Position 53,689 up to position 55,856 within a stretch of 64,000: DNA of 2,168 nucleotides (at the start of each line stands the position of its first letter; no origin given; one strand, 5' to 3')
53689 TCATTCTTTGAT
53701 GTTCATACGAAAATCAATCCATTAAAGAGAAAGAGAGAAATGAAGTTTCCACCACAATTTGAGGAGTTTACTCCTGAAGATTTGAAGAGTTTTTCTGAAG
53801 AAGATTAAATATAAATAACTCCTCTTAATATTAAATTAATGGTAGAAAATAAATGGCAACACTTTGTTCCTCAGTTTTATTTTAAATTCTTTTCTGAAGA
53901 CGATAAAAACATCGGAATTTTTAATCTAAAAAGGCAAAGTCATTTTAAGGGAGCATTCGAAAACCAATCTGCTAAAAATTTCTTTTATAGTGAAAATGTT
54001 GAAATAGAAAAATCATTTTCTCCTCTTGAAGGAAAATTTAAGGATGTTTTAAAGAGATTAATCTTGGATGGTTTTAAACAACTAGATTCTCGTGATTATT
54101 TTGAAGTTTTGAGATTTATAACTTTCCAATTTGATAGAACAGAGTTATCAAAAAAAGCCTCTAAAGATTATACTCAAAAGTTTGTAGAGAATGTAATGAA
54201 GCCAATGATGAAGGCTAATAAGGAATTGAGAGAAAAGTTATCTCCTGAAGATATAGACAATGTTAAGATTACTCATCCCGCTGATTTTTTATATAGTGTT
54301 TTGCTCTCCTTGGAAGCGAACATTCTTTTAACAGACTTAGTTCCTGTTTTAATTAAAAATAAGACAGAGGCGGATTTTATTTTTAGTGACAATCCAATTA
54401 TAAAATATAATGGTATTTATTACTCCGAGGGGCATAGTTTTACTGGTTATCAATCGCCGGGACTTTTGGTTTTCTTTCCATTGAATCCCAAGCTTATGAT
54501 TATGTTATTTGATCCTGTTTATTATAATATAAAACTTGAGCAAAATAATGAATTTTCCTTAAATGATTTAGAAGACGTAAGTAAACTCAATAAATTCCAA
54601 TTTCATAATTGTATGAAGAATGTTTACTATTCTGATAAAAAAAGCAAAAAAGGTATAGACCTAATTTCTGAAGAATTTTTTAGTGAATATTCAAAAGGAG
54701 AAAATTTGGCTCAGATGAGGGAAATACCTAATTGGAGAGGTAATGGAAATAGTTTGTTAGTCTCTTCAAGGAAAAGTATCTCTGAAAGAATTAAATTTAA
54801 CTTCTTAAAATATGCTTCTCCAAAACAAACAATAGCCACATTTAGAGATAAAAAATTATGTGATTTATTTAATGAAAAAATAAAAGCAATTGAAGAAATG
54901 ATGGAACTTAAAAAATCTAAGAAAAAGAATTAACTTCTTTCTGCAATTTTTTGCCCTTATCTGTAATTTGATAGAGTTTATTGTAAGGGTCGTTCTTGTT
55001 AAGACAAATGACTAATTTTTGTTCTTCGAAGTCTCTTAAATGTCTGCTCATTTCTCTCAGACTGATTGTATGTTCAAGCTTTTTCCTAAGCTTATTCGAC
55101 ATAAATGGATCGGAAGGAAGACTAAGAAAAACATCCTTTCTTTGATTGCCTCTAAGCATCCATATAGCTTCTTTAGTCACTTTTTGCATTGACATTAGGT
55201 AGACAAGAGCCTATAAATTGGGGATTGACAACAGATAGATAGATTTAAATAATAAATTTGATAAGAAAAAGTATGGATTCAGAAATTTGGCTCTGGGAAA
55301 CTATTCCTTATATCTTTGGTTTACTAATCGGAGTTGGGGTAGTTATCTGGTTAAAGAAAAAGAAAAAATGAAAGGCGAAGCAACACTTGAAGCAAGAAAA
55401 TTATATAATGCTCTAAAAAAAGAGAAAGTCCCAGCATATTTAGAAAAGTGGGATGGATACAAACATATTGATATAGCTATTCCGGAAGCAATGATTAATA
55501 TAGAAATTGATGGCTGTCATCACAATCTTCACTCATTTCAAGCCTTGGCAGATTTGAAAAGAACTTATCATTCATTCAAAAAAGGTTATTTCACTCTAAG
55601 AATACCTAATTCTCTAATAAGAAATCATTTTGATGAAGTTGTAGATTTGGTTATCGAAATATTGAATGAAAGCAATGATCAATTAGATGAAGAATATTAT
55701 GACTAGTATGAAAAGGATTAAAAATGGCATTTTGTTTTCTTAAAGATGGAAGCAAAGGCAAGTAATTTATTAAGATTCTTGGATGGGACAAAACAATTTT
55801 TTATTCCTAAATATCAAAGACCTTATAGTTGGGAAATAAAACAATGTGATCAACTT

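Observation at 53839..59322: Block of four uncharacterised nuclease-like genes (DUF4238, DUF559-like, DUF262-DUF1524, DUF2779) upstream of the R-M module: candidate defence island or novel system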

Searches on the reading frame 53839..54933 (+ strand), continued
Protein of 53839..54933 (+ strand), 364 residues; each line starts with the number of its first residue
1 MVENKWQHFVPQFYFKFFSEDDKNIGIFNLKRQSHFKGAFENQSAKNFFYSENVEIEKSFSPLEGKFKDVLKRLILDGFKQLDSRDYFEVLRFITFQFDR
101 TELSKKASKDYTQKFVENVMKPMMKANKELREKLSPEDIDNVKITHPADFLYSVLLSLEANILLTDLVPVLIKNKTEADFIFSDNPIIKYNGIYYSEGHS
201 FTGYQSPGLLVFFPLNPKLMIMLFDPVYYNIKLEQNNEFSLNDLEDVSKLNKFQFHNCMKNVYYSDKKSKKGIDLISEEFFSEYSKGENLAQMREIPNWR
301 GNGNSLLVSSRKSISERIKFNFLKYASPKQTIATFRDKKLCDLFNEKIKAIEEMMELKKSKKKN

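Call 103: get_annotated_region(hit=H20, flank=5000)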
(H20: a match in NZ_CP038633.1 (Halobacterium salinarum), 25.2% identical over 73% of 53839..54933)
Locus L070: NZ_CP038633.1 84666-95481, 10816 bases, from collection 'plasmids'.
description: Halobacterium salinarum strain 91-R6 plasmid pHSAL2, complete sequence
organism: Halobacterium salinarum (NCBI taxid 2242)
taxonomy: Archaea; Euryarchaeota; Halobacteria; Halobacteriales; Halobacteriaceae; Halobacterium; Halobacterium salinarum
host: -; source: cell culture,DSM:3754; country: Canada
typing (MOB-suite, as given by PLSDB): non-mobilizable
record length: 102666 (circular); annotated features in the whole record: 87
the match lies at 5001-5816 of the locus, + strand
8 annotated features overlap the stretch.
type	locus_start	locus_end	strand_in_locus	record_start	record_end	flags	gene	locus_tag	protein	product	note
CDS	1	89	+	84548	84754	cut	-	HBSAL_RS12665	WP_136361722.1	hypothetical protein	-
CDS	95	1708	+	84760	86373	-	-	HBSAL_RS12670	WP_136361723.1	transposase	GO:0006313 - DNA transposition [Evidence IEA]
CDS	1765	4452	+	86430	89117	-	-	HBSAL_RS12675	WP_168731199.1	tetratricopeptide repeat protein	-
CDS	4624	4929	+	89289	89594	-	-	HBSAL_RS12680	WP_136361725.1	hypothetical protein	-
CDS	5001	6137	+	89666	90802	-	-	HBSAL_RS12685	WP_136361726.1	DUF4238 domain-containing protein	-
CDS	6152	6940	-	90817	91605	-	-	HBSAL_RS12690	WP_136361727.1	HEPN domain-containing protein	-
CDS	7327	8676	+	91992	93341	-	-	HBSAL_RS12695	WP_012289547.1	IS4-like element ISH5 family transposase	GO:0006313 - DNA transposition [Evidence IEA]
CDS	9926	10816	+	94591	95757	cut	-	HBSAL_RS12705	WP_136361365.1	ISH3 family transposase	-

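Call 108: fold_search(model_id=the predicted structure, library=viral)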
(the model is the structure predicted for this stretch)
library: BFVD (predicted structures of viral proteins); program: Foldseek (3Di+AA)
matches with E <= 10: 100; with E <= 0.001: 1
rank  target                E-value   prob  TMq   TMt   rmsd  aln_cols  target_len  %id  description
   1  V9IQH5                2.3e-09  1.00  0.50  0.60   6.7       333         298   12  Uncharacterized protein [Stenotrophomonas phage Smp131]
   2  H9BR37                5.9e-01  0.06  0.12  0.15  20.5       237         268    8  Membrane protein [Common moorhen coronavirus HKU21]
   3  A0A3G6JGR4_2          1.2e+00  0.01  0.11  0.04  25.1       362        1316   11  Uncharacterized protein [Lactobacillus phage ViSo-2018a]
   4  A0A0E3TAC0            1.4e+00  0.06  0.08  0.10  11.2        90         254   17  Terminase large subunit [Enterococcus phage EFLK1]
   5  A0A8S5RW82            1.4e+00  0.02  0.08  0.14  20.9       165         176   10  Uncharacterized protein [Siphoviridae sp. ctHip2]
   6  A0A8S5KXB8            1.6e+00  0.03  0.11  0.10  19.7       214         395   10  Maturation protein [ssRNA phage AIN001]
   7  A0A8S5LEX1            1.7e+00  0.03  0.13  0.15  16.7       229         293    9  TET-Associated Glycosyltransferase domain-containing protein [Siphoviridae sp. cttkn18]
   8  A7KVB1                2.0e+00  0.01  0.09  0.04  18.3       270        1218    9  (no name in the UniProt tables at hand)
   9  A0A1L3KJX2            2.1e+00  0.01  0.07  0.07  12.2        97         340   14  (no name in the UniProt tables at hand)
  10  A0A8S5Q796            2.1e+00  0.01  0.08  0.05  14.2       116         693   15  Uncharacterized protein [Siphoviridae sp. ctK9J6]
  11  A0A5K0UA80            2.3e+00  0.01  0.10  0.09  19.3       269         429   10  Serpin [Yasminevirus sp. GU-2018]
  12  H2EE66                2.3e+00  0.01  0.07  0.11  18.4       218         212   10  Putative zinc finger MYND domain-containing protein [Moumouvirus sp. 'Monve']
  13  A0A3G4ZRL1            2.5e+00  0.01  0.07  0.12  15.9       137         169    9  Uncharacterized protein [Terrestrivirus sp.]
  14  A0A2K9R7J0            2.6e+00  0.02  0.08  0.09  16.6       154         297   12  (no name in the UniProt tables at hand)
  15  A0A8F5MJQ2            2.7e+00  0.05  0.11  0.10  12.2       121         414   12  RNA-dependent RNA polymerase (Fragment) [Grapevine-associated mycobunya-like virus 2]
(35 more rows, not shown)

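Call 115: search_protein_families(library=pfam, proteins=[L004:3148-4974:+, L004:4979-6703:+], max_evalue=0.0001)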
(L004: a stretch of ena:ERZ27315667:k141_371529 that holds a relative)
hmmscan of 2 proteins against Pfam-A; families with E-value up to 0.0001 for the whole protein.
L004:3148-4974:+ (609 aa): 4 families
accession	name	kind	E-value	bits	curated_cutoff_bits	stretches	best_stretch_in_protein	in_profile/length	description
PF00176.29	SNF2-rel_dom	-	3.9e-34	118.5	24.9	1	96-329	13-259/290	SNF2-related domain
PF00271.37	Helicase_C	-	2.7e-22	79.6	23.5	1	394-503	4-110/110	Helicase conserved C-terminal domain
PF04851.21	ResIII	-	2.9e-14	53.7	22.5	1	94-233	21-163/164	Type III restriction enzyme, res subunit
PF00270.35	DEAD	-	3.8e-08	33.7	26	1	83-234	3-162/167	DEAD/DEAH box helicase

L004:4979-6703:+ (575 aa): 0 families

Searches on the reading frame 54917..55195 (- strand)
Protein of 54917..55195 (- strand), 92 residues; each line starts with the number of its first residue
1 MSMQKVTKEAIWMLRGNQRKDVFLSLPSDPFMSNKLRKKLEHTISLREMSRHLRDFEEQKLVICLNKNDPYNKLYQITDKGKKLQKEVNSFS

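Call 3: search_protein_families(library=pfam, proteins=[window:54917-55195:-], max_evalue=0.01)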
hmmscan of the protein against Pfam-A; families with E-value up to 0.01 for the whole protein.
window:54917-55195:- (92 aa): 3 families
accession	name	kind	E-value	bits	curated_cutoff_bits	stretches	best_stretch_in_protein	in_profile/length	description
PF25213.1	HVO_A0261_N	-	0.0065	16.8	35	1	14-91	8-77/86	HVO_A0261 N-terminal domain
PF01638.23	HxlR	-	0.0085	16.4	20.8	1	36-89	24-77/91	HxlR-like helix-turn-helix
PF14947.12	HTH_45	-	0.0095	16.4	25.5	0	44-91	31-72/77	Winged helix-turn-helix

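Call 4: search_protein_families(library=padloc, proteins=[window:54917-55195:-], max_evalue=0.01)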
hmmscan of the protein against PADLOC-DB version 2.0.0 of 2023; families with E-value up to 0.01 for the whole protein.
window:54917-55195:- (92 aa): 1 family
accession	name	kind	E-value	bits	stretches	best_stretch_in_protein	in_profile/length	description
PDLC01879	CARF3--CARF_TM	-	7.8e-05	20.4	1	5-88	153-220/222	-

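Call 57: search_protein_families(library=ncbifam, proteins=[window:54917-55195:-], max_evalue=0.001)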
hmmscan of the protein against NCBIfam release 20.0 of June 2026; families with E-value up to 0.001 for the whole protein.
window:54917-55195:- (92 aa): 0 families

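Call 69: search_protein_families(library=phrogs, proteins=[window:54917-55195:-], max_evalue=0.001)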
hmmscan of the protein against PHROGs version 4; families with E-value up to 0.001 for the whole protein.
window:54917-55195:- (92 aa): 1 family
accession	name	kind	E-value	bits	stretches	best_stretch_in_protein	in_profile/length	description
phrog_12817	-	transcription regulation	0.0006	20.7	1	41-85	96-140/151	transcriptional regulator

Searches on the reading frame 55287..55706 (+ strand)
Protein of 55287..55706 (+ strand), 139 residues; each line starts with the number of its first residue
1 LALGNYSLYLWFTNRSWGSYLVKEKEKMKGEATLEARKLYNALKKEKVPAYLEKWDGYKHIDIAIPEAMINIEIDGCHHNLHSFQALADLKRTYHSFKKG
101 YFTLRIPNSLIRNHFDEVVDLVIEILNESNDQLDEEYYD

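Call 3: search_protein_families(library=pfam, proteins=[window:55287-55706:+], max_evalue=0.01)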
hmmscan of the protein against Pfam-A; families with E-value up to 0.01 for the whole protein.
window:55287-55706:+ (139 aa): 1 family
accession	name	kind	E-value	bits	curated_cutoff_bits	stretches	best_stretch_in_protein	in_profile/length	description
PF04480.18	DUF559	-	6e-06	26.5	20.6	1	25-126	7-108/109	Protein of unknown function (DUF559)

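Call 4: search_protein_families(library=padloc, proteins=[window:55287-55706:+], max_evalue=0.01)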
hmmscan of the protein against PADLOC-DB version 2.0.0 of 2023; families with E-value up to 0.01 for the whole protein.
window:55287-55706:+ (139 aa): 1 family
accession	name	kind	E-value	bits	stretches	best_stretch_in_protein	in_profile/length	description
PDLC02868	DpdF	-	0.0025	13.6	1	59-121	82-146/1078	DpdF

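Call 42: find_homologous_proteins(query=window:55287-55706:+, max_evalue=0.001)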
Query window:55287-55706:+ (139 aa): 507 proteins with E <= 0.001 among 538 candidates; the best 120 are listed.
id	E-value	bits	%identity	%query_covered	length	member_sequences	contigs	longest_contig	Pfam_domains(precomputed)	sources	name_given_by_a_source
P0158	3.1e-69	249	85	100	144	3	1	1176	PF04480.19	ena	-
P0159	1.8e-62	228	87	86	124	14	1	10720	PF04480.19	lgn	-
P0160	7.1e-62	226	89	81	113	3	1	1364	-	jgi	-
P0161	3.0e-59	217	85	81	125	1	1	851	PF04480.19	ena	-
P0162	1.1e-57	212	91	79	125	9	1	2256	PF04480.19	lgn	-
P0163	3.6e-50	188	80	76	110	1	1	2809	-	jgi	jgi:very-short-patch-repair endonuclease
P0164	3.4e-49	185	79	77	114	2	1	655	PF04480.19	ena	-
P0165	2.8e-48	182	77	78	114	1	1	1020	-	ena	-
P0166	1.8e-44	169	79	75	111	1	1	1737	-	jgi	jgi:very-short-patch-repair endonuclease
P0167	4.0e-44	168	78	75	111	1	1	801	PF04480.19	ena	-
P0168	1.6e-43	166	70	79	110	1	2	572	PF04480.19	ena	-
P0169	1.7e-42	163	72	75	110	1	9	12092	PF04480.19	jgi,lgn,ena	-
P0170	3.1e-42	162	72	71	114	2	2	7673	PF04480.19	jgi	jgi:very-short-patch-repair endonuclease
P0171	3.2e-42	162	64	85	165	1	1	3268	PF04480.19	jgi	jgi:very-short-patch-repair endonuclease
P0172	1.2e-40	157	69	78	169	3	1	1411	PF04480.19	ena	-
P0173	1.4e-40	157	72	75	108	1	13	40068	PF04480.19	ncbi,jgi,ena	-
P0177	8.2e-40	154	63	78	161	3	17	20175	PF04480.19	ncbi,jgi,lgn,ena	-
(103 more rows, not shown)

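Call 43: find_encoding_contigs(protein=P0173, flank=5000, max_places=5)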
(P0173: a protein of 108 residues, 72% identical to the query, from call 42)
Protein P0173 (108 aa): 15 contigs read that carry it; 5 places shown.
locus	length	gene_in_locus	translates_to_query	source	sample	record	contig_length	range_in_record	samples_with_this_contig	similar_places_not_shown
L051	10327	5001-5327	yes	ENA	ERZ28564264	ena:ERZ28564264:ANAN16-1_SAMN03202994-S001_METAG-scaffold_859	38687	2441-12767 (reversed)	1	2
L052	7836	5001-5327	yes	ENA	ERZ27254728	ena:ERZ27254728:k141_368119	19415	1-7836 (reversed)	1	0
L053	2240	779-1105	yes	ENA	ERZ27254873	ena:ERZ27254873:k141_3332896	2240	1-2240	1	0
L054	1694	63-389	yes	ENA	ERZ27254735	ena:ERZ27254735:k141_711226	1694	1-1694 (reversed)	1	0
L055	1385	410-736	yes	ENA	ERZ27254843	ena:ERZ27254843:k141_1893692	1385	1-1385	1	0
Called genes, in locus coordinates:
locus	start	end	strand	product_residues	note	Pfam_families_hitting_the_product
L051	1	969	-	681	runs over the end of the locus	PF02463:SMC_N (weak), PF13476:AAA_23, PF13558:SbcC_Walker_B (weak)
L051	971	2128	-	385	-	PF00149:Metallophos, PF12850:Metallophos_2 (weak)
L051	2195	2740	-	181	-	PF05175:MTS, PF13489:Methyltransf_23 (faint), PF13847:Methyltransf_31 (weak), PF07669:Eco57I (weak)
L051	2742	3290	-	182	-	-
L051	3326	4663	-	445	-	PF00753:Lactamase_B, PF12706:Lactamase_B_2 (faint), PF22505:RNase_J_b_CASP, PF07521:RMMBL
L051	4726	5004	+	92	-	-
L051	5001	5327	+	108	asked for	PF04480:DUF559 (weak)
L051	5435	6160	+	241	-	PF10584:Proteasome_A_N, PF00227:Proteasome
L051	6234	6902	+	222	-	PF01172:SBDS_N, PF09377:SBDS_domain_II, PF20268:SBDS_C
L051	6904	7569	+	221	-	PF14382:ECR1_N (faint), PF21266:S1_RRP4 (faint), PF00013:KH_1, PF15985:KH_6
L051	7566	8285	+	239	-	PF01138:RNase_PH, PF03725:RNase_PH_C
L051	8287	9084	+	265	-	PF01138:RNase_PH, PF03725:RNase_PH_C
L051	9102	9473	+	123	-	PF01192:RNA_pol_Rpb6 (weak)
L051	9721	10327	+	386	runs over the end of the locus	PF03952:Enolase_N, PF00113:Enolase_C, PF13378:MR_MLE_C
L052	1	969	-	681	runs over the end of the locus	PF02463:SMC_N (weak), PF13476:AAA_23, PF13558:SbcC_Walker_B (weak)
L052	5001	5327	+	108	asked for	PF04480:DUF559 (weak)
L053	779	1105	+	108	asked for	PF04480:DUF559 (weak)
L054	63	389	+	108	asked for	PF04480:DUF559 (weak)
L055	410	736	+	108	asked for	PF04480:DUF559 (weak)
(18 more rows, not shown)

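Call 44: find_encoding_contigs(protein=P0177, flank=5000, max_places=5)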
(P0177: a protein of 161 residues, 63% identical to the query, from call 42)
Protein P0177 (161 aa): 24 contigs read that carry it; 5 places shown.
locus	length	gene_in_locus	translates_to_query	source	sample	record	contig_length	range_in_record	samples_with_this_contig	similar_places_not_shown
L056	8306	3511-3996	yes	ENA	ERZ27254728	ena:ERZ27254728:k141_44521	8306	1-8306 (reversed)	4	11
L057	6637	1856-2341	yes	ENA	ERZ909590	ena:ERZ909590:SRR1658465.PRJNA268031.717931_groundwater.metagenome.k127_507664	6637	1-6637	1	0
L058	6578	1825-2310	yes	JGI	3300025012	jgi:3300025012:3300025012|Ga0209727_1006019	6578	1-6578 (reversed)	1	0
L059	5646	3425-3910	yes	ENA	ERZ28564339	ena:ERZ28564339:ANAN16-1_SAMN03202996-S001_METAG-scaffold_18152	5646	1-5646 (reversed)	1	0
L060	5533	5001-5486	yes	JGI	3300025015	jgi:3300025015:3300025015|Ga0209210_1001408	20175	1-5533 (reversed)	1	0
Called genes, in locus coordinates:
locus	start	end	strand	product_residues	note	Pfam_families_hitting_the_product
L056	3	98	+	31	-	?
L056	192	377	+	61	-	-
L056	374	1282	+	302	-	-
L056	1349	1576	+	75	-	-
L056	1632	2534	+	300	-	PF01882:DUF58, PF13519:VWA_2 (weak)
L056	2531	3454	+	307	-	PF07584:BatA (weak), PF00092:VWA, PF13519:VWA_2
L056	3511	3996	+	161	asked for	PF04480:DUF559 (weak)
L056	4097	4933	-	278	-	-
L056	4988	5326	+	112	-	-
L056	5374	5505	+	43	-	-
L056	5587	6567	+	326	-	PF00814:TsaD, PF22521:HypF_C_2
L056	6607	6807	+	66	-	-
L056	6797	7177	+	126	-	PF01850:PIN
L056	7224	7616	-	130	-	PF00072:Response_reg (weak)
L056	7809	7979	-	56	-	-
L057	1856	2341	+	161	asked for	PF04480:DUF559 (weak)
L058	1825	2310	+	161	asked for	PF04480:DUF559 (weak)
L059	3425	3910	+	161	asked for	PF04480:DUF559 (weak)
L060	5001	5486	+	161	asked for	PF04480:DUF559 (weak)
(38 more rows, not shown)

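Call 57: search_protein_families(library=ncbifam, proteins=[window:55368-55706:+], max_evalue=0.001)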
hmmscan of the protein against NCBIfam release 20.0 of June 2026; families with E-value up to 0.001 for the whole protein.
window:55368-55706:+ (112 aa): 0 families

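Call 66: search_solved_structures(query=window:55368-55706:+, max_evalue=1, show_alignments=2)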
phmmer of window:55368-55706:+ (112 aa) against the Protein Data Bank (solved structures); distinct sequences matched with E-value up to 1: 6.
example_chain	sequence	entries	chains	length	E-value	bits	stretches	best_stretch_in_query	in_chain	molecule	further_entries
6k9k_A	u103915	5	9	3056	0.17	15.4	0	33-99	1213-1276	Serine-protein kinase ATM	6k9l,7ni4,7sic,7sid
5np0_A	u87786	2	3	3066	0.17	15.4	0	33-99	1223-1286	Serine-protein kinase ATM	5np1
7ni5_A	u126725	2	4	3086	0.18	15.3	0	33-99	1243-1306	Serine-protein kinase ATM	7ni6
8oxm_A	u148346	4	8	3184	0.2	15.2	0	33-99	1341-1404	Serine-protein kinase ATM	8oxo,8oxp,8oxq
4oky_C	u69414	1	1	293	0.3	14.6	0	34-108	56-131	Restriction endonuclease PvuRts1 I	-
1aqe_A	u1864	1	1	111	0.99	12.9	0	45-72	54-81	CYTOCHROME C3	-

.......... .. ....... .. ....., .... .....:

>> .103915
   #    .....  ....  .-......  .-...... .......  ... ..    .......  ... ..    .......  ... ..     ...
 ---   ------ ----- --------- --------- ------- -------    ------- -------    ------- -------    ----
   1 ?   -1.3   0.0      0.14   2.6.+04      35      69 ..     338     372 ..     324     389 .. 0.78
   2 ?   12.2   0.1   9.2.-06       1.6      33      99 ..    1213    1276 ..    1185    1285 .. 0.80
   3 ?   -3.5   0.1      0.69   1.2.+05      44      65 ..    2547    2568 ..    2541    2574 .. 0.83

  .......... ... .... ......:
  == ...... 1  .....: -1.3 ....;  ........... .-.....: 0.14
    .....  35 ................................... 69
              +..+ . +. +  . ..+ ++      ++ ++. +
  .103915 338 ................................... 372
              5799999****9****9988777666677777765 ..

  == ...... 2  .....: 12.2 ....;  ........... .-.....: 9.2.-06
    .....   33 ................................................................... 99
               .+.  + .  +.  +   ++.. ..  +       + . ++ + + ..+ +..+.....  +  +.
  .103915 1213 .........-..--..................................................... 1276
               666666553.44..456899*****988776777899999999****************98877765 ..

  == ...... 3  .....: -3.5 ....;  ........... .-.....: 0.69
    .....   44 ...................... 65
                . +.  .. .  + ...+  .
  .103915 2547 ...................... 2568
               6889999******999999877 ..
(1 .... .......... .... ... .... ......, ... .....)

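Call 69: search_protein_families(library=phrogs, proteins=[window:55368-55706:+], max_evalue=0.001)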
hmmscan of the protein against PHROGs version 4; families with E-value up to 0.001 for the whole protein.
window:55368-55706:+ (112 aa): 0 families
